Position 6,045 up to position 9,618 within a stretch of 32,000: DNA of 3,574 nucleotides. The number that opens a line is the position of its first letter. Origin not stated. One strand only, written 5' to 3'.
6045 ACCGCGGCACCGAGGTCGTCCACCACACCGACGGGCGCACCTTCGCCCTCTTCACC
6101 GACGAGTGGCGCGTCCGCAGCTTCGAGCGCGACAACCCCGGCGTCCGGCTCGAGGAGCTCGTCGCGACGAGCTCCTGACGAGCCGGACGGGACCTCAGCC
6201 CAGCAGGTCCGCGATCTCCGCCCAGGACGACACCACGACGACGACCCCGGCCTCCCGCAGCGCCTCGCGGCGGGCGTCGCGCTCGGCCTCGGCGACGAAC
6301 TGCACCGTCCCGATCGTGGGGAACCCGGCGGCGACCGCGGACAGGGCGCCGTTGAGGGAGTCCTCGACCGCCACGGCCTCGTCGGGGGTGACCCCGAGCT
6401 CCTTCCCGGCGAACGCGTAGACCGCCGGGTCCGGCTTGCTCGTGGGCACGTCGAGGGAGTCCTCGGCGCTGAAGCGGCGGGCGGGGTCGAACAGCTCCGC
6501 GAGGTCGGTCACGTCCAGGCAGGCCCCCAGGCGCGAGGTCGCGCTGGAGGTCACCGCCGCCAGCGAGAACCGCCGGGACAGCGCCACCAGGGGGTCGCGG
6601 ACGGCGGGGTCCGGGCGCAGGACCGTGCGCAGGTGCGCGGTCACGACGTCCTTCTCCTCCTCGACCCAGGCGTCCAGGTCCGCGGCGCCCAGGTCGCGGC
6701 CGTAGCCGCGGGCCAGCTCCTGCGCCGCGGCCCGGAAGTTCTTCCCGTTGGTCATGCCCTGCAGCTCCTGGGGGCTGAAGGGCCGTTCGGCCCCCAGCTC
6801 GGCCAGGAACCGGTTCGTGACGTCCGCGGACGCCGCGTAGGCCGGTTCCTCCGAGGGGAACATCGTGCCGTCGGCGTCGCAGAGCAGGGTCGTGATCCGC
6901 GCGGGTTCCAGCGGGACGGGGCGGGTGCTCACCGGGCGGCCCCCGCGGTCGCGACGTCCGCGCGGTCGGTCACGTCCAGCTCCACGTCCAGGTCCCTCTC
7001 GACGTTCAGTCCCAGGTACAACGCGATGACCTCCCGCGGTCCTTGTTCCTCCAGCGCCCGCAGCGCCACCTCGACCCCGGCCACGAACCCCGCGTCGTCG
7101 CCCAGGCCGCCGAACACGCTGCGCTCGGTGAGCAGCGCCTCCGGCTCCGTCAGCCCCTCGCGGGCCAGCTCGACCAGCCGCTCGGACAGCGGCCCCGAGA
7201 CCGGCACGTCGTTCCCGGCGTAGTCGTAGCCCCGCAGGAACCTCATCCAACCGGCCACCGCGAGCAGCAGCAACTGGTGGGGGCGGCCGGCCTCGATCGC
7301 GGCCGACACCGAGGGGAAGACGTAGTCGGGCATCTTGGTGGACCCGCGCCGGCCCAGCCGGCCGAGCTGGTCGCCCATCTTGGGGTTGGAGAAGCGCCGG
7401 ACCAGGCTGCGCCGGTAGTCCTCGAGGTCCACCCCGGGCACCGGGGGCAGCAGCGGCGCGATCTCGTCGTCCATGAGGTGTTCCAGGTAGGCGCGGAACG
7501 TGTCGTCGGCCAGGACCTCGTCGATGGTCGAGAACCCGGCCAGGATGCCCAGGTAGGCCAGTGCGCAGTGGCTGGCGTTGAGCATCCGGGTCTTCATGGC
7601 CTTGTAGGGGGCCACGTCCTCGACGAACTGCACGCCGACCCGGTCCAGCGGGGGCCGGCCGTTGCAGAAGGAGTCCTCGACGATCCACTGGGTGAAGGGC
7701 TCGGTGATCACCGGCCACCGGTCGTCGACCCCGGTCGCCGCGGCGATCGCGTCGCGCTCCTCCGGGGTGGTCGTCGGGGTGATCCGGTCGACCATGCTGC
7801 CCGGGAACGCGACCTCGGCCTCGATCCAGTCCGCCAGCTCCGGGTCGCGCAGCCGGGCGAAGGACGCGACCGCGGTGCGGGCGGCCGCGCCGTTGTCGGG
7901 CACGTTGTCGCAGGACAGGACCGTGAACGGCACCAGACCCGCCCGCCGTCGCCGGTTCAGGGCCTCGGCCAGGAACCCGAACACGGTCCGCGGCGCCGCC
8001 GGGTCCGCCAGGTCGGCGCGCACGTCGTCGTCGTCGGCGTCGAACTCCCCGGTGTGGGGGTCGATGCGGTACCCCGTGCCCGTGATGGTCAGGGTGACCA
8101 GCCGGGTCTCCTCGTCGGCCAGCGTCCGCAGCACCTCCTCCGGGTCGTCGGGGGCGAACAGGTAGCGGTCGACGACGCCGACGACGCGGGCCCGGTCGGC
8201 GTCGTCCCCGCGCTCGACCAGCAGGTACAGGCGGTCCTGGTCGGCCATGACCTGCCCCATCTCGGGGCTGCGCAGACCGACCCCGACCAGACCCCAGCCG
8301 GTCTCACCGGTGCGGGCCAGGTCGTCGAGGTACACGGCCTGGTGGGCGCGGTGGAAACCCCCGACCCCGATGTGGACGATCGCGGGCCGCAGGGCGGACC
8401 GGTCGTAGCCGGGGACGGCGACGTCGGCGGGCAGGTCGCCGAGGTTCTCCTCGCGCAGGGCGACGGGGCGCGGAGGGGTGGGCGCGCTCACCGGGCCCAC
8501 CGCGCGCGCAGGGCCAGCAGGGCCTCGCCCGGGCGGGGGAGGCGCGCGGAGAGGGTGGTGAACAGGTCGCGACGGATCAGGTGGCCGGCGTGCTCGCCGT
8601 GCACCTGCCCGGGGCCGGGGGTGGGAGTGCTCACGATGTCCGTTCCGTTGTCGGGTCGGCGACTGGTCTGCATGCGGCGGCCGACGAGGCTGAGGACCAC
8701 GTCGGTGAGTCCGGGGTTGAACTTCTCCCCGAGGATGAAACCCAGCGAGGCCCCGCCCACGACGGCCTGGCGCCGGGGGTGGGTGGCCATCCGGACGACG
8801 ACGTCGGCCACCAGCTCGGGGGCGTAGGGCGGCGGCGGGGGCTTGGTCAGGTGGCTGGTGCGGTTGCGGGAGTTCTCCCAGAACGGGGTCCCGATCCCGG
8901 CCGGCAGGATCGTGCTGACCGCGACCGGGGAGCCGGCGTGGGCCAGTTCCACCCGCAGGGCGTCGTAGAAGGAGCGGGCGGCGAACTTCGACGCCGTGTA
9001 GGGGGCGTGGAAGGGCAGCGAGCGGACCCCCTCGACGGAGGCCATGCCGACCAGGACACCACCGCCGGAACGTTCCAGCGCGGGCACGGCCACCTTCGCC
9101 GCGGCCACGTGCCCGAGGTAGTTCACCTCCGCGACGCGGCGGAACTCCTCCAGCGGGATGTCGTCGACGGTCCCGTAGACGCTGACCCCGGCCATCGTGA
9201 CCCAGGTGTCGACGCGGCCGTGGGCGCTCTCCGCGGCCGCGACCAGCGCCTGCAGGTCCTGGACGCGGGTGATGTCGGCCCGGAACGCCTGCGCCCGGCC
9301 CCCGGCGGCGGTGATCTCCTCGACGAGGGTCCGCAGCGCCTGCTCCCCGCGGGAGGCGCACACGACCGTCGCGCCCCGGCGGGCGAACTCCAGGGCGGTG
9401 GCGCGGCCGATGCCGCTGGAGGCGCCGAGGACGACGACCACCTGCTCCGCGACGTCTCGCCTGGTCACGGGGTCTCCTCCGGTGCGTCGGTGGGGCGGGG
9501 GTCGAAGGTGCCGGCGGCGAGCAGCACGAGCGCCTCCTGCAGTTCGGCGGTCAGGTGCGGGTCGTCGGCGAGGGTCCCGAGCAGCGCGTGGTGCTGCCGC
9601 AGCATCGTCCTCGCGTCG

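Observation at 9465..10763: Intact but catalytically eroded mannitol-dehydrogenase paralogue heads the polyol operon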

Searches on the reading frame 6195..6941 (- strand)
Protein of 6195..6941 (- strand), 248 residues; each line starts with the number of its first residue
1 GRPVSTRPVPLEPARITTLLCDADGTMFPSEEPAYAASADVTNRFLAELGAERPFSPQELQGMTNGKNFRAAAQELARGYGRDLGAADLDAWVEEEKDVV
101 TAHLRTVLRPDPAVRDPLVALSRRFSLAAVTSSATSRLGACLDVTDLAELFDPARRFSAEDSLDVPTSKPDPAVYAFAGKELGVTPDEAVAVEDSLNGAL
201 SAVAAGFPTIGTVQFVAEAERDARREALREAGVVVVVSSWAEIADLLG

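Call 3: search_protein_families(library=pfam, proteins=[window:6195-6941:-], max_evalue=0.01)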
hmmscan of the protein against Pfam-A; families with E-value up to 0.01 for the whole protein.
window:6195-6941:- (248 aa): 3 families
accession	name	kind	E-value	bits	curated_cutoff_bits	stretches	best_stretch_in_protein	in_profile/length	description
PF00702.32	Hydrolase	-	2.3e-14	54.6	26.4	1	16-206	1-191/191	haloacid dehalogenase-like hydrolase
PF13419.12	HAD_2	-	7.2e-12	46.2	23.8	1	21-211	3-177/178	Haloacid dehalogenase-like hydrolase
PF13242.12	Hydrolase_like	-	0.0097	16.2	22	0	168-212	3-48/75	HAD-hyrolase-like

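Call 51: search_protein_families(library=ncbifam, proteins=[window:6195-6932:-], max_evalue=0.001)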
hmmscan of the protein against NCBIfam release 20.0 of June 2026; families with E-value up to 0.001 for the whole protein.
window:6195-6932:- (245 aa): 20 families
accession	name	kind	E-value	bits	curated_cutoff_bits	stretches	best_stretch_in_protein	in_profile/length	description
TIGR01509.1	HAD-SF-IA-v3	subfamily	4.5e-12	46.4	29.4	1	146-208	92-153/154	HAD-IA family hydrolase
NF008087.0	PRK10826.1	equivalog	3.2e-11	43.3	191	1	123-207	110-189/222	hexitol phosphatase HxpB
TIGR02009.1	PGMB-YQAB-SF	subfamily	1.1e-10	42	153.35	1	14-205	2-182/186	beta-phosphoglucomutase family hydrolase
TIGR02253.1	CTE7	subfamily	1.1e-09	38.4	169.75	1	13-203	2-188/221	TIGR02253 family HAD-type hydrolase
NF009695.0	PRK13222.1-2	equivalog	2e-09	37.3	225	1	14-209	7-193/226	phosphoglycolate phosphatase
NF007854.0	PRK10563.1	equivalog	4.1e-08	33.1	211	1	12-206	3-182/221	6-phosphogluconate phosphatase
TIGR01990.1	bPGM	equivalog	1.1e-07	32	189.4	1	157-208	134-185/187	beta-phosphoglucomutase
TIGR01454.1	AHBA_synth_RP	hypoth_equivalog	1.1e-07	31.7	246.65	1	120-211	90-176/205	AHBA synthesis associated protein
NF008610.0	PRK11587.1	equivalog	4.5e-07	29.4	282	1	143-218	118-189/219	sugar phosphatase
TIGR01449.2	PGP_bact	equivalog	2.2e-06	27.3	180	1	19-210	4-185/213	phosphoglycolate phosphatase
TIGR01428.1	HAD_type_II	equivalog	4.5e-06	26.8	125.4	1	60-207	50-188/197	haloacid dehalogenase type II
NF009698.0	PRK13223.1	equivalog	4.9e-06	25.9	466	1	17-208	17-199/272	phosphoglycolate phosphatase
NF009804.0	PRK13288.1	equivalog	5.8e-06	25.9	218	1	117-212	93-183/215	pyrophosphatase PpaX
NF053653.1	InDiPhoBT2121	equivalog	1.1e-05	25.2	245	1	123-208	104-185/216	inorganic diphosphatase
NF009697.0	PRK13222.1-4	equivalog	1.1e-05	24.9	327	1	109-209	97-193/232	phosphoglycolate phosphatase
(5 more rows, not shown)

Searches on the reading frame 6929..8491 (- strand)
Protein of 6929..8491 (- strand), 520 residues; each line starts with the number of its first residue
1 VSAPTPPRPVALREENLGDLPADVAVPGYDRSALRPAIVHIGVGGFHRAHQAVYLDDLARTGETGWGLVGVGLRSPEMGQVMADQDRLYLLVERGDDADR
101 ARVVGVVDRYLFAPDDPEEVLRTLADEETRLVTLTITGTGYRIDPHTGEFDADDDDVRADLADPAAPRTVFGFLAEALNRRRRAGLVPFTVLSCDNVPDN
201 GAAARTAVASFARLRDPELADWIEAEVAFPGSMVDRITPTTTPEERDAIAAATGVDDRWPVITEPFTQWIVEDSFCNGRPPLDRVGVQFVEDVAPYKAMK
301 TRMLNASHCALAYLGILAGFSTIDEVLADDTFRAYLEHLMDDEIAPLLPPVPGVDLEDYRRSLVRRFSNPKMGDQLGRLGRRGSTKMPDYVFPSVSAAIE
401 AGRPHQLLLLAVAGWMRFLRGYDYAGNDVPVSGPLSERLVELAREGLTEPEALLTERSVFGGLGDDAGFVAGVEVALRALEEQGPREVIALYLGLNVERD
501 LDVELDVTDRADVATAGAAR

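Call 3: search_protein_families(library=pfam, proteins=[window:6929-8491:-], max_evalue=0.01)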
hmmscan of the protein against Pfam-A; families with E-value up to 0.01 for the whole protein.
window:6929-8491:- (520 aa): 2 families
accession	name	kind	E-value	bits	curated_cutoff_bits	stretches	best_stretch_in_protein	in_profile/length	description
PF08125.19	Mannitol_dh_C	-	4.2e-52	176.8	30.7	1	292-480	1-189/190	Mannitol dehydrogenase C-terminal domain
PF01232.29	Mannitol_dh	-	2.5e-49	168.4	27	1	37-283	2-198/199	Mannitol dehydrogenase Rossmann domain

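Call 51: search_protein_families(library=ncbifam, proteins=[window:6929-8491:-], max_evalue=0.001)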
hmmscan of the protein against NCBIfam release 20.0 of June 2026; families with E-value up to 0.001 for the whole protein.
window:6929-8491:- (520 aa): 13 families
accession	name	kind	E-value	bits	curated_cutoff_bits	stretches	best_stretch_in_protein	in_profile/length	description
NF011611.0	PRK15037.1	subfamily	1.7e-110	369.8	603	1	21-490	8-484/486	fructuronate reductase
NF043014.1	DArabDhDalD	equivalog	7.7e-89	298.4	600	1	39-423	2-389/452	D-arabinitol 4-dehydrogenase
NF002969.0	PRK03643.1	subfamily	1.2e-41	142.9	359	1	37-431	17-410/482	tagaturonate reductase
NF002646.0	PRK02318.1-2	equivalog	1.5e-20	73.6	368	1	170-420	95-336/382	mannitol-1-phosphate 5-dehydrogenase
NF002652.0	PRK02318.2-5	equivalog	1.7e-20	73.4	356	1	158-384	81-295/377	mannitol-1-phosphate 5-dehydrogenase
NF002648.0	PRK02318.1-4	equivalog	1.4e-19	70.7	719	1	174-420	99-336/382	mannitol-1-phosphate 5-dehydrogenase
NF002653.0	PRK02318.2-6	equivalog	2.9e-19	69.4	404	1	174-387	101-301/387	mannitol-1-phosphate 5-dehydrogenase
NF002647.0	PRK02318.1-3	equivalog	5.6e-19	68.7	357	1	170-383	98-299/384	mannitol-1-phosphate 5-dehydrogenase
NF002649.0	PRK02318.2-1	equivalog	2.3e-16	59.7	422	1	170-386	97-299/386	mannitol-1-phosphate 5-dehydrogenase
NF002645.0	PRK02318.1-1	equivalog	1.2e-11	44.5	389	1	225-383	140-285/368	mannitol-1-phosphate 5-dehydrogenase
NF002650.0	PRK02318.2-2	equivalog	2.8e-11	43.1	359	1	186-386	113-302/388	mannitol-1-phosphate 5-dehydrogenase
NF002651.0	PRK02318.2-4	equivalog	1.2e-08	34.4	269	1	259-387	157-284/368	mannitol-1-phosphate 5-dehydrogenase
NF046057.1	bifunc_MtlD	equivalog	2.4e-06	26.3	800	1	287-404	505-626/683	bifunctional mannitol-1-phosphate dehydrogenase/phosphatase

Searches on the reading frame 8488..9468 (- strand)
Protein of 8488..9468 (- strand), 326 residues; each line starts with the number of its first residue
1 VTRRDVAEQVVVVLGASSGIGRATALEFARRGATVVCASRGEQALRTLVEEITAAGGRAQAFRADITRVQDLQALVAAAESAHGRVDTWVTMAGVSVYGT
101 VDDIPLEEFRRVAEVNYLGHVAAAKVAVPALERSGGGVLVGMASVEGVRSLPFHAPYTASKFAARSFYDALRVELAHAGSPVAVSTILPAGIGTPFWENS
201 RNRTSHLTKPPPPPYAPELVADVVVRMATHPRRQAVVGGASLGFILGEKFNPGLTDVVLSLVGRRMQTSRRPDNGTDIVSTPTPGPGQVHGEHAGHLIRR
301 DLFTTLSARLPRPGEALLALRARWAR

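Call 3: search_protein_families(library=pfam, proteins=[window:8488-9468:-], max_evalue=0.01)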
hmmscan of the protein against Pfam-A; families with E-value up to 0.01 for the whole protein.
window:8488-9468:- (326 aa): 5 families
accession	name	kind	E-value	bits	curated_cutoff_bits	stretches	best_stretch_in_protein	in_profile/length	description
PF00106.31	adh_short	-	5.1e-44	150.5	26.6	1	9-202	1-192/195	short chain dehydrogenase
PF13561.12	adh_short_C2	-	3.8e-31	108.9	27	1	15-202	1-186/236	Enoyl-(Acyl carrier protein) reductase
PF08659.16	KR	-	1.2e-11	45.3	22.6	1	11-183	3-171/180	KR domain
PF02882.25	THF_DHG_CYH_C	-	0.0017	18.1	27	1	4-63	32-94/160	Tetrahydrofolate dehydrogenase/cyclohydrolase, NAD(P)-binding domain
PF01370.27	Epimerase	-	0.0021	18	20.9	1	11-164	1-149/240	NAD dependent epimerase/dehydratase family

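Call 27: find_related_loci(query=window:8488-9468:-, collection=genome_contigs, flank=7000)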
Query window:8488-9468:- (326 aa) in genome_contigs; peptide patterns used: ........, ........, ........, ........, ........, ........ (x = any residue, [..] = any of these).
600 stretches matched a pattern (row limit reached: there are more); 31 encode a relative of the query (tblastn E <= 1e-3); 31 distinct loci.
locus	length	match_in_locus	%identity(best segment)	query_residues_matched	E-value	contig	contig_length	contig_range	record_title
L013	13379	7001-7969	83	4-326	1e-165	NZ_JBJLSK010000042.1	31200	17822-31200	Kineococcus sp. SYSU DK001 NODE_42_length_31200_cov_31.060921, whole genome shotgun sequence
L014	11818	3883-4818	73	4-315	2e-141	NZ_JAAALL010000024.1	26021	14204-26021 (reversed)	Kineococcus vitellinus strain T13 NODE_24_length_26021_cov_9.351317, whole genome shotgun sequence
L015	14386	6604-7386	75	66-326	4e-130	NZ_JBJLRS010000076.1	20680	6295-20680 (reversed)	Kineococcus sp. SYSU DK019 NODE_76_length_20680_cov_32.248626, whole genome shotgun sequence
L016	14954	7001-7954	54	4-319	6e-98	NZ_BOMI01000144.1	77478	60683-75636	Paractinoplanes deccanensis strain NBRC 13994 sequence144, whole genome shotgun sequence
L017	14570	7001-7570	36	12-201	2e-22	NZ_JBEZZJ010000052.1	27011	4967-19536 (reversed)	Micromonospora sp. NPDC023966 NPDC023966_112_D6.ctg-0052, whole genome shotgun sequence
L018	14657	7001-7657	35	9-231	2e-22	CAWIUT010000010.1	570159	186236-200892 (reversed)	MAG: uncultured Actinomycetota bacterium isolate MFD01721.bin.1.374 genome assembly, contig: contig_62623, whole genome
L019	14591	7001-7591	34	11-208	6e-22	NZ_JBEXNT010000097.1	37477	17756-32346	Kitasatospora sp. NPDC002965 NPDC002965_86_F10.ctg-0097, whole genome shotgun sequence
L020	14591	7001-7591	34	11-208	4e-21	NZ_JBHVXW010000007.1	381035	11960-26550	Streptomyces sp. NPDC058274 NPDC058274_T38_B10.ctg-0007, whole genome shotgun sequence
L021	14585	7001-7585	30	5-192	3e-19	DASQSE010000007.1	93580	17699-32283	MAG TPA_asm: Jatrophihabitans sp. isolate SMAG_U10901 k141_200791, whole genome shotgun sequence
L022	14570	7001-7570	35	3-196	6e-18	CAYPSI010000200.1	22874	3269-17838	MAG TPA_asm: uncultured Spirochaetales bacterium isolate binchicken_co165_279 genome assembly, contig: k141_974021, whol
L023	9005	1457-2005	29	12-198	1e-17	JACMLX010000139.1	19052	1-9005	MAG: Gemmatimonadaceae bacterium isolate ES-bin-51 ES-bin-51-contig-k141_6362830, whole genome shotgun sequence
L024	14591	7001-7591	32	11-208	3e-17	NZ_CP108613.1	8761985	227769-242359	Streptomyces sp. NBC_01166 chromosome, complete genome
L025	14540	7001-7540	33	10-194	1e-15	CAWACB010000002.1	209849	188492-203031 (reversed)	MAG: uncultured Solirubrobacterales bacterium isolate MFD00962.bin.2.198 genome assembly, contig: contig_156956, whole g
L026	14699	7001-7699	30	5-241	2e-14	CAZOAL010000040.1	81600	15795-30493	MAG TPA_asm: uncultured bacterium isolate SRP119689_co1_304 genome assembly, contig: NODE_291_length_81600_cov_26.724422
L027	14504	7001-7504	31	9-176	4e-14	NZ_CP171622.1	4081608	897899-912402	Actinospongicola halichondriae strain Hal317 chromosome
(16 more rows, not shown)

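Call 51: search_protein_families(library=ncbifam, proteins=[window:8488-9468:-], max_evalue=0.001)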
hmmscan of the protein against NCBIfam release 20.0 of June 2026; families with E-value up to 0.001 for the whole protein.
window:8488-9468:- (326 aa): 218 families (the best 25 are shown)
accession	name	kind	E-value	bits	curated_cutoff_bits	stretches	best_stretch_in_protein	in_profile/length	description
NF005495.0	PRK07109.1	subfamily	9.8e-90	301.2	264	1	3-301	3-303/334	SDR family oxidoreductase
NF004792.0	PRK06139.1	equivalog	1.2e-61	208.5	308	1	4-292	4-292/327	SDR family oxidoreductase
NF004825.0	PRK06181.1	equivalog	6.9e-45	153.4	215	1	5-194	3-190/268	SDR family oxidoreductase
NF005881.0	PRK07832.1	equivalog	1.4e-38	132.8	296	1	3-197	4-198/287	SDR family oxidoreductase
NF004791.0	PRK06138.1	equivalog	2.7e-38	131.7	312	1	6-203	3-197/252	SDR family oxidoreductase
NF005559.1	PRK07231.1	subfamily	8.3e-38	130.3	215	1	6-202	2-196/249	glucose 1-dehydrogenase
NF005437.0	PRK07024.1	equivalog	3.4e-37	128.3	266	1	8-203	4-197/259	SDR family oxidoreductase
NF004514.1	PRK05855.1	equivalog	2e-36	125.7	455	1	3-200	308-504/578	SDR family oxidoreductase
NF005878.0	PRK07825.1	subfamily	7.2e-36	123.9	287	1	2-243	3-232/278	short chain dehydrogenase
NF005372.1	PRK06914.1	subfamily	1.3e-35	123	320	1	8-207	2-200/279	SDR family oxidoreductase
NF006123.0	PRK08267.1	equivalog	3.9e-35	121.3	261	1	9-254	3-247/261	SDR family oxidoreductase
NF005594.0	PRK07326.1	equivalog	5.1e-35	121.1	271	1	7-204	5-198/237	SDR family oxidoreductase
NF004196.0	PRK05650.1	equivalog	8.1e-35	120.2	297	1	8-207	2-199/272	SDR family oxidoreductase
NF005681.0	PRK07478.1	subfamily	8.7e-35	120.3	267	1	6-202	4-200/254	SDR family oxidoreductase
NF004818.0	PRK06172.1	equivalog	1.9e-34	119.2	336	1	6-200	5-198/253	SDR family oxidoreductase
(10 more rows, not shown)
